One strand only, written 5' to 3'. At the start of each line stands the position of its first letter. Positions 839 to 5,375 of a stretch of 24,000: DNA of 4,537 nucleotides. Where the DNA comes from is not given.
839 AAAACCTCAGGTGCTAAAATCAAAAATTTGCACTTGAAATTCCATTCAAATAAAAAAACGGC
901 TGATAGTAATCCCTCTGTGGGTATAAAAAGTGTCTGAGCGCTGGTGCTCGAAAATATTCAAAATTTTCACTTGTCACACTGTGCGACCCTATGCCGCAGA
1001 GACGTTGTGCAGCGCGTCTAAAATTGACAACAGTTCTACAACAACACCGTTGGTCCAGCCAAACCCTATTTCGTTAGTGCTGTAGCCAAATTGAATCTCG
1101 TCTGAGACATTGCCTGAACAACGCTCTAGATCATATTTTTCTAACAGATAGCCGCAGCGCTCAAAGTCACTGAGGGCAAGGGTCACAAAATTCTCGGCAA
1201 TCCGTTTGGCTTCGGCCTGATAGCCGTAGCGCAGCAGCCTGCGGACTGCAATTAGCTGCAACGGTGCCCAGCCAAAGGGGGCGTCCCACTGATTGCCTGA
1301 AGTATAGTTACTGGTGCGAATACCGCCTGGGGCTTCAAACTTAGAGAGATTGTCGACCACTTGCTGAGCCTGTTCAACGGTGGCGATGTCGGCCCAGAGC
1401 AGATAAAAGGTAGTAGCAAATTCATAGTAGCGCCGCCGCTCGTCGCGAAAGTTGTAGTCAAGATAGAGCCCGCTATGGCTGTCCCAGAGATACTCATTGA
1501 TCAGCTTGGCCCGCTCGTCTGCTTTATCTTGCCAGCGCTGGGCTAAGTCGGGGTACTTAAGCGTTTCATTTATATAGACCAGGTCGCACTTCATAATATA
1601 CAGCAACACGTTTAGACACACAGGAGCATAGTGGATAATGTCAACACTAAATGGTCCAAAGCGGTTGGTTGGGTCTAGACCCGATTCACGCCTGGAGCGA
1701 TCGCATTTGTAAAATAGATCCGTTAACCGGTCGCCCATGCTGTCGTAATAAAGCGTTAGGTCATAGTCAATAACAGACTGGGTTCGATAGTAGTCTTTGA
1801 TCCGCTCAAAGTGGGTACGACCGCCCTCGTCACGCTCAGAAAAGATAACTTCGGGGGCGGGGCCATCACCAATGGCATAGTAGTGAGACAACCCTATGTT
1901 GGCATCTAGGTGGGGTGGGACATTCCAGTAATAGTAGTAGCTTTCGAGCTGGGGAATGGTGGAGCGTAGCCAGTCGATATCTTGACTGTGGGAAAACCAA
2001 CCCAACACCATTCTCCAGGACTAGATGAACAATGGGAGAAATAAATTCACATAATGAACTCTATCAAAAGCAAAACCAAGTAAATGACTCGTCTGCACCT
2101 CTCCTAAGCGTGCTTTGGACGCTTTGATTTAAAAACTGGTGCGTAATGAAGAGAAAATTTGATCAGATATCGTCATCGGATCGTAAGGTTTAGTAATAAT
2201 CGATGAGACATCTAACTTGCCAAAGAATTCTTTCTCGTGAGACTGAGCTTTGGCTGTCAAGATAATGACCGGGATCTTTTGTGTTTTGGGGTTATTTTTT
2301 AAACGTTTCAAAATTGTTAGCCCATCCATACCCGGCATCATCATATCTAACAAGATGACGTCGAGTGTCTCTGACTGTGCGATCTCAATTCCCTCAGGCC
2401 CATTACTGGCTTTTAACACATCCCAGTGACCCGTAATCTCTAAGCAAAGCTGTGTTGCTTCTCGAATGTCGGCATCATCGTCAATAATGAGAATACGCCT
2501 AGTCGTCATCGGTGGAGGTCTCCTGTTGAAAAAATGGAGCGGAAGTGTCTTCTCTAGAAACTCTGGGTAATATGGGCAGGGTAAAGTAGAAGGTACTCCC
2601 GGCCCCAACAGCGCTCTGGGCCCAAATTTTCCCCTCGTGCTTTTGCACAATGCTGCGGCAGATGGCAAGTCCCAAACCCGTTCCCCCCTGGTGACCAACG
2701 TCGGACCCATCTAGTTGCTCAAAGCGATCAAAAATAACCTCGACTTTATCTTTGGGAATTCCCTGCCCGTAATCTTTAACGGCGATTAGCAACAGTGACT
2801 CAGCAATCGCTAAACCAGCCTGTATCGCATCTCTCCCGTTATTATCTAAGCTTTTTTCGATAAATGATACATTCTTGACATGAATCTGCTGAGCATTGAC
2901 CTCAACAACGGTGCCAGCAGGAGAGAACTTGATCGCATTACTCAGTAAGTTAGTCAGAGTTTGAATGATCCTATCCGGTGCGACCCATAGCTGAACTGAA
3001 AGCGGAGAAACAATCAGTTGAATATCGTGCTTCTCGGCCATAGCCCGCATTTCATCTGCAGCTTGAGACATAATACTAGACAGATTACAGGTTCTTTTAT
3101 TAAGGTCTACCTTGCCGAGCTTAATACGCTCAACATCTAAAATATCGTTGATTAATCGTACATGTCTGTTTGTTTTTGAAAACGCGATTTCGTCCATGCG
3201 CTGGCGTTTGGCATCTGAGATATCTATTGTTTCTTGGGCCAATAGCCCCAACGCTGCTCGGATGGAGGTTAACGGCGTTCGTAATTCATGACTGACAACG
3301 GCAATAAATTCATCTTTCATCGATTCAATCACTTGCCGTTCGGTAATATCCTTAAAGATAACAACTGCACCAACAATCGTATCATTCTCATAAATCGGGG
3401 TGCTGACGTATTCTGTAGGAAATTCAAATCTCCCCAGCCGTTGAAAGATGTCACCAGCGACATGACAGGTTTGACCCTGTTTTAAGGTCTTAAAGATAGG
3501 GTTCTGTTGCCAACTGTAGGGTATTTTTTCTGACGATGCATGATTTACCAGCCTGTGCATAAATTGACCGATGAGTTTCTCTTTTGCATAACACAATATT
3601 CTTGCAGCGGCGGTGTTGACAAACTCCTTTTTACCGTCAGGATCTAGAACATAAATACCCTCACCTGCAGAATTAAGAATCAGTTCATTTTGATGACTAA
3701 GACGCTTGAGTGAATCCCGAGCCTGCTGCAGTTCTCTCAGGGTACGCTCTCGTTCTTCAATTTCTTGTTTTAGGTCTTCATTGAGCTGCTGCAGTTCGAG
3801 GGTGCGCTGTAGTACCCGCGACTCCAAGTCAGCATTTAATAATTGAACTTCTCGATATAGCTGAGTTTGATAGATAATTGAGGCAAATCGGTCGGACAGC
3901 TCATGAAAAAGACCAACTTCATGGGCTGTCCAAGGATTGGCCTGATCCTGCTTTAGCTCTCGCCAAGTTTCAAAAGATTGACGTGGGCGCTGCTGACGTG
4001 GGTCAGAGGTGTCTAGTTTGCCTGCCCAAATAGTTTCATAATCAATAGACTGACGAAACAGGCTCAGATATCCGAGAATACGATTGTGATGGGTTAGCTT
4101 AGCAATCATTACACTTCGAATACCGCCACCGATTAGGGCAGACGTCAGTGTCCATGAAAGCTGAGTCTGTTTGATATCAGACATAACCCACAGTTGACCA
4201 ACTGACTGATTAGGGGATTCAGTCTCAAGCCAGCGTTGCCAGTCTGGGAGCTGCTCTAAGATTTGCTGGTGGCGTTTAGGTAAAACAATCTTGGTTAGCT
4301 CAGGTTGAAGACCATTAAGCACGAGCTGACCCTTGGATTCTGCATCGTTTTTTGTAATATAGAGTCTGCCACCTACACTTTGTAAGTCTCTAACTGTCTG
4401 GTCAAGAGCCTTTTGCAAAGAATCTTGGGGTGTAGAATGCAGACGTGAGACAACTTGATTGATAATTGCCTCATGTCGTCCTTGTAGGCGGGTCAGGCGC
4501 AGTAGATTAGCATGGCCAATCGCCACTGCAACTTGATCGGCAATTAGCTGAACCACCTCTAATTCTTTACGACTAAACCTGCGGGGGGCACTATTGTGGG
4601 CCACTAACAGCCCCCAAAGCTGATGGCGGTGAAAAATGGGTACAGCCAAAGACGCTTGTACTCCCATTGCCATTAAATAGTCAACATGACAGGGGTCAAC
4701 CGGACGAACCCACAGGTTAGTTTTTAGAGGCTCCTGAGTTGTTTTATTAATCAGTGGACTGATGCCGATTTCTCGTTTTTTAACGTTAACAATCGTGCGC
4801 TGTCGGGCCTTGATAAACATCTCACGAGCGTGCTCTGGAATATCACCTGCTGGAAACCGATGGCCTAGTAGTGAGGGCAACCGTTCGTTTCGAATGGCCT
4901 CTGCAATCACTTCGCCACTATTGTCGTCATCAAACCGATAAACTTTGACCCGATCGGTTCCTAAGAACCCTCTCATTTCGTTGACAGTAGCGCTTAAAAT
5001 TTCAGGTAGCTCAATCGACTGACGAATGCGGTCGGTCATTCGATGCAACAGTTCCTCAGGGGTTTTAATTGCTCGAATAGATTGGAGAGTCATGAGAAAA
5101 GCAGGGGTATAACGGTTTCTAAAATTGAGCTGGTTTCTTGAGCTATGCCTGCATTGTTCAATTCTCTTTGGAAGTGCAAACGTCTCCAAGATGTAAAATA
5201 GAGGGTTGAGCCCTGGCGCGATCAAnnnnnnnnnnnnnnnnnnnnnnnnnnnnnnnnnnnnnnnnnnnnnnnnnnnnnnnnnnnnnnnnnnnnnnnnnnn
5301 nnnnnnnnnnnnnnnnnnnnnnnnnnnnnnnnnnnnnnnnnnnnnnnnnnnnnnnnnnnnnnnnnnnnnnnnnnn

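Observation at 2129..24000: Far-red light photoacclimation (FaRLiP) gene cluster, with its left boundary in view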

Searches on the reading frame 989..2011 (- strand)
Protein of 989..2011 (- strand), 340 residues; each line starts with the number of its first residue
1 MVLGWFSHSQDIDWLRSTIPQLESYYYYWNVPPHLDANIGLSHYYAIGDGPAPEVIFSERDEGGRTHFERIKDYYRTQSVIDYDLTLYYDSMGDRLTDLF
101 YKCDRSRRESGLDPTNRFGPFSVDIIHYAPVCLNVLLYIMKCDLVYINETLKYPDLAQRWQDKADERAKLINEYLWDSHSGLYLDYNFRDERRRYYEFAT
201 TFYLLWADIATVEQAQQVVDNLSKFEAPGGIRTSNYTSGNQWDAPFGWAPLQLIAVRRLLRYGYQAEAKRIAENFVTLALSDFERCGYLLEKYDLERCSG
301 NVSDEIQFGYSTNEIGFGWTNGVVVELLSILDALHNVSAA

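Call 3: search_protein_families(library=ncbifam, proteins=[window:989-2011:-])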
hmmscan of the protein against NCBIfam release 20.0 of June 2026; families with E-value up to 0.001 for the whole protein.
window:989-2011:- (340 aa): 3 families
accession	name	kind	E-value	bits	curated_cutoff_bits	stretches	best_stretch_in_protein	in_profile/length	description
NF009773.0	PRK13270.1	subfamily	4e-39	134.5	512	1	122-330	340-545/549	alpha,alpha-trehalase TreF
NF009775.0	PRK13272.1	equivalog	1e-34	120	941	1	100-333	305-539/558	alpha,alpha-trehalase TreA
NF009774.0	PRK13271.1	subfamily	1.5e-33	116.5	560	1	95-331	298-536/569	alpha,alpha-trehalase TreA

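Call 7: search_protein_families(library=pfam, proteins=[window:989-2011:-], max_evalue=0.01)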
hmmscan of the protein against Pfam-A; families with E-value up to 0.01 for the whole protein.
window:989-2011:- (340 aa): 2 families
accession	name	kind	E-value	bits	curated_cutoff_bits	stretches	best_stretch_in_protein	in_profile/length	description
PF01204.24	Trehalase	-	2.7e-58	198.6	21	1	1-330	187-510/512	Trehalase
PF22422.2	MGH1-like_GH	-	2e-08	34.6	27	1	10-279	82-328/356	Mannosylglycerate hydrolase MGH1-like glycoside hydrolase domain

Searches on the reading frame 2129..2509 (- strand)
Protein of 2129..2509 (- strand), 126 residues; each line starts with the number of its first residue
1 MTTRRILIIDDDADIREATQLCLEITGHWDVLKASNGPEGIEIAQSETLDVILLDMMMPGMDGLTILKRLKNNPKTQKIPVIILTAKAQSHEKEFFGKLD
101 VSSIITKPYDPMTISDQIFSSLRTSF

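Call 52: find_encoding_contigs(protein=window:2129-2509:-, flank=10000, max_places=4)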
Protein window:2129-2509:- (126 aa): 7 contigs read that carry it; 4 places shown.
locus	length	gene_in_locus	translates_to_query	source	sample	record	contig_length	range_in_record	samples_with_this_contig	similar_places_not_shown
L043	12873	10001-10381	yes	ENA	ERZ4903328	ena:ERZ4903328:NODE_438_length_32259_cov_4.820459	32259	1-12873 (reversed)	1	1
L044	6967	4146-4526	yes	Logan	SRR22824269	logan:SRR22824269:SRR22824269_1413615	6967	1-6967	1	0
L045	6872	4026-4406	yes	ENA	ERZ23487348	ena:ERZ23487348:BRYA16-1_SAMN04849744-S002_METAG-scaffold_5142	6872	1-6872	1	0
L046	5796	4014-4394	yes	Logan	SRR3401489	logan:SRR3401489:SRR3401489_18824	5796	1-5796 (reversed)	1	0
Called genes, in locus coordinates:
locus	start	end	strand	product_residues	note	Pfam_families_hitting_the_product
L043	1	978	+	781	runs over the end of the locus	PF00223:PsaA_PsaB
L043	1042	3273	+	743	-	PF00223:PsaA_PsaB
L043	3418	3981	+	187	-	PF02605:PsaL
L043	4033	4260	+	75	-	-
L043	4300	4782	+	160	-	PF02507:PSI_PsaF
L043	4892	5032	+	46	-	PF01701:PSI_PsaJ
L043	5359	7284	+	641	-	PF00072:Response_reg, PF00486:Trans_reg_C, PF01627:Hpt (weak), PF00072:Response_reg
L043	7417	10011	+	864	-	PF13185:GAF_2 (weak), PF01590:GAF, PF00360:PHY, PF00989:PAS, PF08448:PAS_4 (weak), PF13426:PAS_9, PF00512:HisKA, PF02518:HATPase_c, +1 more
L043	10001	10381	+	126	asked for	PF00072:Response_reg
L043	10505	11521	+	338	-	PF01204:Trehalase, PF22422:MGH1-like_GH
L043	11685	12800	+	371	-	PF21088:MS_channel_1st, PF00924:MS_channel_2nd, PF21082:MS_channel_3rd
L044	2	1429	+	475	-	?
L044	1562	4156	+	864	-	PF13185:GAF_2 (weak), PF01590:GAF, PF00360:PHY, PF00989:PAS, PF08448:PAS_4 (weak), PF13426:PAS_9, PF00512:HisKA, PF02518:HATPase_c, +1 more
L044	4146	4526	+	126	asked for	PF00072:Response_reg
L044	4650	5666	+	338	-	PF01204:Trehalase, PF22422:MGH1-like_GH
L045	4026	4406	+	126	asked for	PF00072:Response_reg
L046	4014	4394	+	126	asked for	PF00072:Response_reg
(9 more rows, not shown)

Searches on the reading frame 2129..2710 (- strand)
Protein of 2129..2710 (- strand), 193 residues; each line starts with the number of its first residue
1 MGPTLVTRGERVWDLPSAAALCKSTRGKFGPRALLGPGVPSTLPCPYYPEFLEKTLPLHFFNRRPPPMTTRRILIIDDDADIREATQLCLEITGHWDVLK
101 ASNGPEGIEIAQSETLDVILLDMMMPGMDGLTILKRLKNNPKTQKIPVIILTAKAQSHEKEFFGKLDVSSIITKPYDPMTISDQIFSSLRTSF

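Call 3: search_protein_families(library=ncbifam, proteins=[window:2129-2710:-])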
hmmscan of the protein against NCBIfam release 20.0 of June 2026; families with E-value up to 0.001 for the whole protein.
window:2129-2710:- (193 aa): 94 families (the best 25 are shown)
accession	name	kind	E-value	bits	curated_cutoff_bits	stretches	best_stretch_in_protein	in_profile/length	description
NF007135.0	PRK09581.1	equivalog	4.7e-23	81.7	474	1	70-186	2-117/457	PleD family two-component system response regulator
TIGR02154.1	PhoB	equivalog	7.2e-21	74.5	296.2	1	70-190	2-121/226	phosphate regulon transcriptional regulator PhoB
NF033120.0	vanR_FM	exception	1e-18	67.8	460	1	70-190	3-119/231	vancomycin resistance response regulator transcription factor, VanR-F/VanR-M family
NF041733.1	resp_reg_CseB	equivalog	2.2e-18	66.5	350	1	72-191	2-117/228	two-component system response regulator CseB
NF007005.1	PRK09468.1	equivalog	2.5e-18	66.4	331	1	70-190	3-120/237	osmolarity response regulator transcription factor OmpR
NF033117.2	vanR_ACDEGLN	exception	1.1e-17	64.3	350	1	73-190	1-114/226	VanR-ABDEGLN family response regulator transcription factor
NF053854.1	RespRegPhoBBctds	equivalog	2.3e-17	63.1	270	1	73-181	1-107/225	two-component system response regulator PhoB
NF045944.1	ResRegRpaBCyano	equivalog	1.3e-16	60.7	330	1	74-190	1-113/229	response regulator transcription factor RpaB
NF040689.1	MtrAB_MtrA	equivalog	3.1e-16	59.4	300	1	73-190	1-114/219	MtrAB system response regulator MtrA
NF008318.0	PRK11107.1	equivalog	3.6e-16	58.4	890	1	73-183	670-779/920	two-component sensor histidine kinase BarA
NF007546.0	PRK10161.1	equivalog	9.9e-16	58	471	1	70-190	2-121/229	phosphate response regulator transcription factor PhoB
NF040534.1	resp_reg_YycF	equivalog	1.3e-15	57.3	340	1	71-181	1-107/231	response regulator YycF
NF012227.0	AdeR_RR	equivalog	1.8e-15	57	340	1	70-190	11-127/239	efflux system response regulator transcription factor AdeR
NF052313.1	T9SS_RR_PorX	equivalog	7.6e-15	54.6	300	1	72-181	2-108/513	T9SS response regulator signal transducer PorX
NF045717.1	DVU0259_DivK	exception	9.4e-15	54.8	160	1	70-182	2-109/117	DVU0259 family response regulator domain-containing protein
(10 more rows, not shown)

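Call 7: search_protein_families(library=pfam, proteins=[window:2129-2710:-], max_evalue=0.01)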
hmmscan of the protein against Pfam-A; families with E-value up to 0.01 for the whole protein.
window:2129-2710:- (193 aa): 1 family
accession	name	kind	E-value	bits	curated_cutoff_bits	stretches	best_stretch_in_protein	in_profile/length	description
PF00072.30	Response_reg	-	2.9e-26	92.3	30.2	1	73-184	1-109/111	Response regulator receiver domain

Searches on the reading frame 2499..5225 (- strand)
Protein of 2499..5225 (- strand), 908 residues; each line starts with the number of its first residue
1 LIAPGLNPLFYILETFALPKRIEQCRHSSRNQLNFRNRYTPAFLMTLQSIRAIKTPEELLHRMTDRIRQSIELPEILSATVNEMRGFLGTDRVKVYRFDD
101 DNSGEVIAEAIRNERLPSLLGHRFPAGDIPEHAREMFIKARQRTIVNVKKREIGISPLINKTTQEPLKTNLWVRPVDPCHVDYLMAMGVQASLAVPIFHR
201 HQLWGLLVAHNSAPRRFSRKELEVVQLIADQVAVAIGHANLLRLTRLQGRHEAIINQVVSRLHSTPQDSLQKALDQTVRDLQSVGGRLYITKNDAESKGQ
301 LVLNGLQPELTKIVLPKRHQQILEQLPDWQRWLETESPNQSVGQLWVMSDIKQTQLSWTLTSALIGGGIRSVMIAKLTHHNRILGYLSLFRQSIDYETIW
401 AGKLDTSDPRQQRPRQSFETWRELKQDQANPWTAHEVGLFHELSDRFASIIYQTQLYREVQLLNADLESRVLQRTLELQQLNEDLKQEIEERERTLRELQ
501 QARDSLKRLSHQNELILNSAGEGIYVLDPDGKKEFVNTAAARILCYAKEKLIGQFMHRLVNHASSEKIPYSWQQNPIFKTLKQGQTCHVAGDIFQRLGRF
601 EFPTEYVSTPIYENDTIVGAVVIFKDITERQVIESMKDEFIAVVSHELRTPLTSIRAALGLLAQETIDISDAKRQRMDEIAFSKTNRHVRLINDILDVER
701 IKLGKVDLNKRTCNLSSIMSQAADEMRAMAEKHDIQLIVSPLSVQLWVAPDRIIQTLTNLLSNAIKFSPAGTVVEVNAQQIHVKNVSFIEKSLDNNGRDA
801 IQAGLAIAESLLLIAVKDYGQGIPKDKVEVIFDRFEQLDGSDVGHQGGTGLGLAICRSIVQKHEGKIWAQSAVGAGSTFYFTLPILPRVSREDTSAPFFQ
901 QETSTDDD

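Call 3: search_protein_families(library=ncbifam, proteins=[window:2499-5225:-])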
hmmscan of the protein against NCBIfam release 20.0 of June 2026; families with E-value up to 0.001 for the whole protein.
window:2499-5225:- (908 aa): 78 families (the best 25 are shown)
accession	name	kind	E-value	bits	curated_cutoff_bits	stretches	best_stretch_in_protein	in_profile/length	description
NF033092.0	HK_WalK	equivalog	9.4e-60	202.8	725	2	498-782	245-518/594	cell wall metabolism sensor histidine kinase WalK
NF046044.1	PnpS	equivalog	4.1e-59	200.6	400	1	482-884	26-390/390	two-component system histidine kinase PnpS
NF047874.1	MASE3_PAS_HK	subfamily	3e-50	171.7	560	2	478-786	232-552/655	MASE3 domain-containing sensor histidine kinase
TIGR02966.1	phoR_proteo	equivalog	1.3e-49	169.1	334.2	2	512-782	7-259/333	phosphate regulon sensor histidine kinase PhoR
TIGR02956.1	TMAO_torS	equivalog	1.6e-44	152.3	676.5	1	637-886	464-683/967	TMAO reductase system sensor histidine kinase/response regulator TorS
NF045911.1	TCSHisKinNblS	equivalog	3.7e-44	151.1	1000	1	511-885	266-620/621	two-component system sensor histidine kinase NblS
NF033093.1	HK_VicK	exception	7.7e-42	143.5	680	2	801-884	351-434/448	cell wall metabolism sensor histidine kinase VicK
NF033091.0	HK_VanS_ACDEFG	equivalog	3.8e-40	137.8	400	2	626-781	63-218/293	vancomycin resistance histidine kinase VanS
NF040691.1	MtrAB_MtrB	equivalog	4.7e-40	138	450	2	625-776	259-412/507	MtrAB system histidine kinase MtrB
NF008468.0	PRK11360.1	equivalog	2.6e-38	131.8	646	2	466-789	219-543/616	two-component system sensor histidine kinase AtoS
NF006800.0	PRK09303.1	equivalog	5.1e-38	131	342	1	635-887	149-379/383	histidine kinase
NF041880.1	EPS_EpsF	equivalog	1.1e-36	126.4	900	2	615-780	245-416/492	response regulator EpsF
NF008302.0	PRK11091.1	equivalog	1.9e-36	125.6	838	1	453-889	105-508/779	aerobic respiration two-component sensor histidine kinase ArcB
NF041735.1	hist_kin_RppB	equivalog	8.7e-35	120.3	400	2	802-884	356-438/438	two-component system sensor histidine kinase RppB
NF041947.1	LuxQ_Vibrio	equivalog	2.7e-34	118.2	1200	1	635-892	470-703/843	quorum-sensing autoinducer 2 sensor kinase/phosphatase LuxQ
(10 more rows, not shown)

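Call 7: search_protein_families(library=pfam, proteins=[window:2499-5225:-], max_evalue=0.01)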
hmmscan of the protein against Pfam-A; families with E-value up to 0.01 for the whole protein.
window:2499-5225:- (908 aa): 10 families
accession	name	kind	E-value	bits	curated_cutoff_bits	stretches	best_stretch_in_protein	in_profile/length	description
PF01590.32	GAF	-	7e-26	91.8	22.4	1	73-236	2-133/133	GAF domain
PF02518.31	HATPase_c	-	2.6e-25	89.5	26.4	1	750-885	3-109/111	Histidine kinase-, DNA gyrase B-, and HSP90-like ATPase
PF00512.31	HisKA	-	6.2e-14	52.2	26.9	1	636-702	1-64/66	His Kinase A (phospho-acceptor) domain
PF13185.12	GAF_2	-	2.5e-11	44.4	28.6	1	165-236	65-135/136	GAF domain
PF00360.26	PHY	-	2.1e-10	40.7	27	1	373-454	97-181/183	Phytochrome region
PF13426.13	PAS_9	-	3.4e-10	40.6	27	1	522-629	2-103/103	PAS domain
PF13492.12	GAF_3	-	1.2e-07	32.7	27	1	187-236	78-127/129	GAF domain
PF00989.32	PAS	-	1.4e-07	31.9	22.6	1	514-627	4-113/113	PAS fold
PF08448.16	PAS_4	-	6.2e-07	30.1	23.1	1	517-631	1-109/110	PAS fold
PF13188.13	PAS_8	-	0.0028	18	21.8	0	515-561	5-48/65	PAS domain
